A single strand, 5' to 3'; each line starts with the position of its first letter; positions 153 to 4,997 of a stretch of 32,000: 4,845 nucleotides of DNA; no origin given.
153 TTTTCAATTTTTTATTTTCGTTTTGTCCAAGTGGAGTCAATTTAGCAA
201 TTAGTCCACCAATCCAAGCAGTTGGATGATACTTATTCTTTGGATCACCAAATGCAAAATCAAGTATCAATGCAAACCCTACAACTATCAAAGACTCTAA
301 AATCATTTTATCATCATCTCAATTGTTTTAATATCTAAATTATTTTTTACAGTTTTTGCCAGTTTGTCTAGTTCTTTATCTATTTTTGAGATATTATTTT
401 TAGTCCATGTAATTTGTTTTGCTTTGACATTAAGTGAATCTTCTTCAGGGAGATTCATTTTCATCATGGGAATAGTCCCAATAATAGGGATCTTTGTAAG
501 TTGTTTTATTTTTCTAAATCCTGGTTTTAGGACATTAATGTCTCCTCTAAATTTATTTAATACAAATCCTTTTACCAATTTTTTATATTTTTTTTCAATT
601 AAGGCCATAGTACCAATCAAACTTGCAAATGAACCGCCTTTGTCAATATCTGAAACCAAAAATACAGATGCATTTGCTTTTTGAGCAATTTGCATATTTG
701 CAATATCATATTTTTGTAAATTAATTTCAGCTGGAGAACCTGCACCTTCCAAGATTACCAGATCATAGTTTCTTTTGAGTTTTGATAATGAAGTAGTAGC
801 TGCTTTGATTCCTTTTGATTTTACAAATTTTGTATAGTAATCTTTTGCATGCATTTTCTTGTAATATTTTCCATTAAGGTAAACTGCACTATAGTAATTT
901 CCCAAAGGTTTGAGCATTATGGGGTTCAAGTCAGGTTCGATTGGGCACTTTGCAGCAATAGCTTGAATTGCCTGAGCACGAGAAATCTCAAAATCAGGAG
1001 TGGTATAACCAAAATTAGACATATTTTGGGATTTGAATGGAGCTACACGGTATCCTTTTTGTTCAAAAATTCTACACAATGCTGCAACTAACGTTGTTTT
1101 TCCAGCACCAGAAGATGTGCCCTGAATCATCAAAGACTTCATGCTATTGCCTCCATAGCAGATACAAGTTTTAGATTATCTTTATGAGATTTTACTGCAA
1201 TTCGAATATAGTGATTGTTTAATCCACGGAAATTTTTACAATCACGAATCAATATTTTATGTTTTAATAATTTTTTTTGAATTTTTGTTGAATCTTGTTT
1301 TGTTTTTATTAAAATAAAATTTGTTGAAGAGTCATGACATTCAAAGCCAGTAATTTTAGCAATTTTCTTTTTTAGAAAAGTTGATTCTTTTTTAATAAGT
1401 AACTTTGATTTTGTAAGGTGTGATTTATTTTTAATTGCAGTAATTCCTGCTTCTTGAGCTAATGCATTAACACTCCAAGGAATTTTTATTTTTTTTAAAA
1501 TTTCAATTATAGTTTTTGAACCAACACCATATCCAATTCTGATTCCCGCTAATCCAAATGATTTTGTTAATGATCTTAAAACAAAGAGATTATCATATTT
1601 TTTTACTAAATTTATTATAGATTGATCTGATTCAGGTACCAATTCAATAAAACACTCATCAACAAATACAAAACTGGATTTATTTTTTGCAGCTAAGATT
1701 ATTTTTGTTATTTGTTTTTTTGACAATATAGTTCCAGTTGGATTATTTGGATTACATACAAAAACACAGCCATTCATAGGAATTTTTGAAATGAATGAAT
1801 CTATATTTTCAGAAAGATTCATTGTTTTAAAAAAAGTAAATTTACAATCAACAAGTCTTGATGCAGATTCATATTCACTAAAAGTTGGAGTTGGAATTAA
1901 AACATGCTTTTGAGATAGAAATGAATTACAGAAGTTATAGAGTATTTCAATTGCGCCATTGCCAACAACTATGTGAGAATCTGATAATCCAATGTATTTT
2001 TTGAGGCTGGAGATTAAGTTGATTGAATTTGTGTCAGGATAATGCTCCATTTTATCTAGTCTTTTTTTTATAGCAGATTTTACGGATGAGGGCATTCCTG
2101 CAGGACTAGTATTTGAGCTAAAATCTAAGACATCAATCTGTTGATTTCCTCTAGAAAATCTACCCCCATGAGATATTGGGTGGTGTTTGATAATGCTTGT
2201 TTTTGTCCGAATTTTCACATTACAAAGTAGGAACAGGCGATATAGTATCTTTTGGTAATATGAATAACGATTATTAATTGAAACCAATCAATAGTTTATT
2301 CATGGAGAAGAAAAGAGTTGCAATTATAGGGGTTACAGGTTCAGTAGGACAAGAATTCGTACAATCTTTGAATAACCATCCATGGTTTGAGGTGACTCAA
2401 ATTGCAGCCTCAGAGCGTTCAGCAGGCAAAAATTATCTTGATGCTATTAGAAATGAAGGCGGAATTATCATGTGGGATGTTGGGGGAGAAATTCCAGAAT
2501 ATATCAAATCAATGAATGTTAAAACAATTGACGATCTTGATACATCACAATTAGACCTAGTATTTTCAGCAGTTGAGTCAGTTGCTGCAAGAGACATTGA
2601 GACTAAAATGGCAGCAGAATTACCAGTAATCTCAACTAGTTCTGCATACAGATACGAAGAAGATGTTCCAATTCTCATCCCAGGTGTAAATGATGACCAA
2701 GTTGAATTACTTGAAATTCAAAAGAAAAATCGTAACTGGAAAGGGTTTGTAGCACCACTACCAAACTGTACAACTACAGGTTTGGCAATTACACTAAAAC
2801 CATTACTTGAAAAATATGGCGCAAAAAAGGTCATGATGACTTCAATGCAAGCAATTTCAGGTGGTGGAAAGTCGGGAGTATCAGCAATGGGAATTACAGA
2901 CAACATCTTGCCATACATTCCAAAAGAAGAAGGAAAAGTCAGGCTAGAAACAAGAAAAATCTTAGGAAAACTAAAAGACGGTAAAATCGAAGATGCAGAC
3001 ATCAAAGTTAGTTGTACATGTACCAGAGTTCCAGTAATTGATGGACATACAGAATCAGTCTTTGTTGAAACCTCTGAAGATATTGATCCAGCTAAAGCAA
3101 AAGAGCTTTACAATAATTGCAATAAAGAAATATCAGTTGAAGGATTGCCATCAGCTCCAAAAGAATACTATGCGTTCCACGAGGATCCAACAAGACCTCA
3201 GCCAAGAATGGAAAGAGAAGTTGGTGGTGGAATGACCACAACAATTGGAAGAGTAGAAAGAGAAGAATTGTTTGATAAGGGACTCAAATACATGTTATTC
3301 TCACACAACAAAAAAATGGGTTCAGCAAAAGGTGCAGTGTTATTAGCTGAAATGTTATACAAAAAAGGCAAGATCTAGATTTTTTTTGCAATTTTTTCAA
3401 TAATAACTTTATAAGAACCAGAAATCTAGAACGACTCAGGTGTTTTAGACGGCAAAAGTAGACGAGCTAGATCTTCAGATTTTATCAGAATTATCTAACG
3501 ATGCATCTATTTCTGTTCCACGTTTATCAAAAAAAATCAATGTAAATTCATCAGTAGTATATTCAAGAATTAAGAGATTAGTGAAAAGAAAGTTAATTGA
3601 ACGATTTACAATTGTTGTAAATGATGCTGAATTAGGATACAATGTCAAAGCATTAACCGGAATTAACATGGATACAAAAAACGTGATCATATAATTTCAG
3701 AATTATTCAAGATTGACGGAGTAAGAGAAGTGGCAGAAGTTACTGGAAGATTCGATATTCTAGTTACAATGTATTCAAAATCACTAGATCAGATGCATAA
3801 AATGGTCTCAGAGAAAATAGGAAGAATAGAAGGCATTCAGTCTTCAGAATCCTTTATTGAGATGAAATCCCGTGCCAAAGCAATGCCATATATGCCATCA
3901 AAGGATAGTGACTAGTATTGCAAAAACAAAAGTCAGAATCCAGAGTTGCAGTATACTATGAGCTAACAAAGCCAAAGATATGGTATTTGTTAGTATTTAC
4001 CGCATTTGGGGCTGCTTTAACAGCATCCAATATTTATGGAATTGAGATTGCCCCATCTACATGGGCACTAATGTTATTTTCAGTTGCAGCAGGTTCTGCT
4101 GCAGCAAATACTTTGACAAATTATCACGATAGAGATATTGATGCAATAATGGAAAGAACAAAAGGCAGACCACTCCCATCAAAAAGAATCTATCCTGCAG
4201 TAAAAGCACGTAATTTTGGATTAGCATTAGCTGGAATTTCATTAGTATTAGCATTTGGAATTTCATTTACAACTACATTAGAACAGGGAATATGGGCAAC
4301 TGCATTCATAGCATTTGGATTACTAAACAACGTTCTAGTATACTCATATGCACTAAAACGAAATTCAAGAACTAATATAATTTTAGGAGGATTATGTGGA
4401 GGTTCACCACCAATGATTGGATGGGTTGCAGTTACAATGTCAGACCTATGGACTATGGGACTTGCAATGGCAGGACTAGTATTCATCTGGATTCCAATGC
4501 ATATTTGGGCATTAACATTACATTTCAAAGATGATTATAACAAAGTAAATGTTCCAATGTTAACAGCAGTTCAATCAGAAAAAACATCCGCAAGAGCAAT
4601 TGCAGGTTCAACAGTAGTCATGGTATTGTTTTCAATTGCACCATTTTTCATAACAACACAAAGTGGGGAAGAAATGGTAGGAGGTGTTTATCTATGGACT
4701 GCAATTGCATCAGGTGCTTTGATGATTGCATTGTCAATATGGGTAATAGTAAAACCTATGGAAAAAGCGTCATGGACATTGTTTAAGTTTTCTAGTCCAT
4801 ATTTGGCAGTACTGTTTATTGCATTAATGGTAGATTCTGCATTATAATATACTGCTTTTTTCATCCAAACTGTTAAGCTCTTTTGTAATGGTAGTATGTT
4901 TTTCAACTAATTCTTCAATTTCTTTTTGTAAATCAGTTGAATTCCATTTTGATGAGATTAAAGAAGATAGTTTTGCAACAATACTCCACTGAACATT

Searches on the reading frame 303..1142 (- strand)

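Call 85: search_protein_families(library=pfam, proteins=[window:303-1142:-], max_evalue=0.001)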
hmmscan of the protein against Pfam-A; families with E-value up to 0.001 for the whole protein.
window:303-1142:- (279 aa): 3 families
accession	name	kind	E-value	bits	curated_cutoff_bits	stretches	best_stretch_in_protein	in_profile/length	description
PF01656.29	CbiA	-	2.3e-21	76.5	25.4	1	4-228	1-113/125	CobQ/CobB/MinD/ParA nucleotide binding domain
PF13500.12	AAA_26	-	1.6e-17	64.5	27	1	3-228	2-192/198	AAA domain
PF03205.20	MobB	-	2.3e-05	24.7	26.6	1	10-40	7-37/133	Molybdopterin guanine dinucleotide synthesis protein B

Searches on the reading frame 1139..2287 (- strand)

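Call 85: search_protein_families(library=pfam, proteins=[window:1139-2287:-], max_evalue=0.001)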
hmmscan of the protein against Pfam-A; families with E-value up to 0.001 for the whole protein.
window:1139-2287:- (382 aa): 2 families
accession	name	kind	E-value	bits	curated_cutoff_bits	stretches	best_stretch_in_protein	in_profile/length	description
PF00155.27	Aminotran_1_2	-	1.6e-52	179.4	19.7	1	52-375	2-358/361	Aminotransferase class I and II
PF04864.19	Alliinase_C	-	9.9e-06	25.1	22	0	102-255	65-207/363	Allinase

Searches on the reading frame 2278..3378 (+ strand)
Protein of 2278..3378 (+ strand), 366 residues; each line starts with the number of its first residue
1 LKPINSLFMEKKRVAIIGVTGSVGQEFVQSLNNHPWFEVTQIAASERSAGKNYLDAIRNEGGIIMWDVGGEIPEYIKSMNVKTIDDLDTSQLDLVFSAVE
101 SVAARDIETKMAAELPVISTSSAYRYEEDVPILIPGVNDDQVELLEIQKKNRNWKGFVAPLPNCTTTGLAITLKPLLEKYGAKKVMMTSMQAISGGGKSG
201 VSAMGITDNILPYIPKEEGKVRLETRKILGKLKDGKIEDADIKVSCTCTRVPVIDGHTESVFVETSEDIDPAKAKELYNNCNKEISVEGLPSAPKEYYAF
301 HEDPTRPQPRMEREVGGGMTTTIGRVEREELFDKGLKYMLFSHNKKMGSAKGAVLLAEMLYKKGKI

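Call 85: search_protein_families(library=pfam, proteins=[window:2278-3378:+], max_evalue=0.001)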
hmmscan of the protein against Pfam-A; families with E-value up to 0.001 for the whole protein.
window:2278-3378:+ (366 aa): 3 families
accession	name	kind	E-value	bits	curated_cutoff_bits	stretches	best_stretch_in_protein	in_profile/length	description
PF02774.23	Semialdhyde_dhC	-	2.5e-31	109.7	26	1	173-344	1-181/184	Semialdehyde dehydrogenase, dimerisation domain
PF01118.30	Semialdhyde_dh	-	1.3e-27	97.1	26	1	13-143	1-119/121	Semialdehyde dehydrogenase, NAD binding domain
PF22698.1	Semialdhyde_dhC_1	-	8.8e-05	22.8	27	1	164-281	1-117/165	Semialdehyde dehydrogenase, dimerisation domain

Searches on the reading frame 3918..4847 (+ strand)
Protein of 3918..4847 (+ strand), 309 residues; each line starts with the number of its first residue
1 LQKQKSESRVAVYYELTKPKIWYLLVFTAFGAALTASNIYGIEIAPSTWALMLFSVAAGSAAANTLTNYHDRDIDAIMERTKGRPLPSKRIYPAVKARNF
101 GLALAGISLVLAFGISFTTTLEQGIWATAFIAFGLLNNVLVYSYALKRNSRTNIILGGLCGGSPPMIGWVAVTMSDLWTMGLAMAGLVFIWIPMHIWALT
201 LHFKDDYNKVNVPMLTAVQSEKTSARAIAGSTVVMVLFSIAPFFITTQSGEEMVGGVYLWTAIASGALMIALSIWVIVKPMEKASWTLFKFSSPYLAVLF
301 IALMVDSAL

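Call 85: search_protein_families(library=pfam, proteins=[window:3918-4847:+], max_evalue=0.001)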
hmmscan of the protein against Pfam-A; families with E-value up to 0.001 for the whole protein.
window:3918-4847:+ (309 aa): 1 family
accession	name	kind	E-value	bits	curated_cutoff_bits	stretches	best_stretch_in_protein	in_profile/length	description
PF01040.23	UbiA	-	3.1e-40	138.5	34.2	1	25-292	2-248/250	UbiA prenyltransferase family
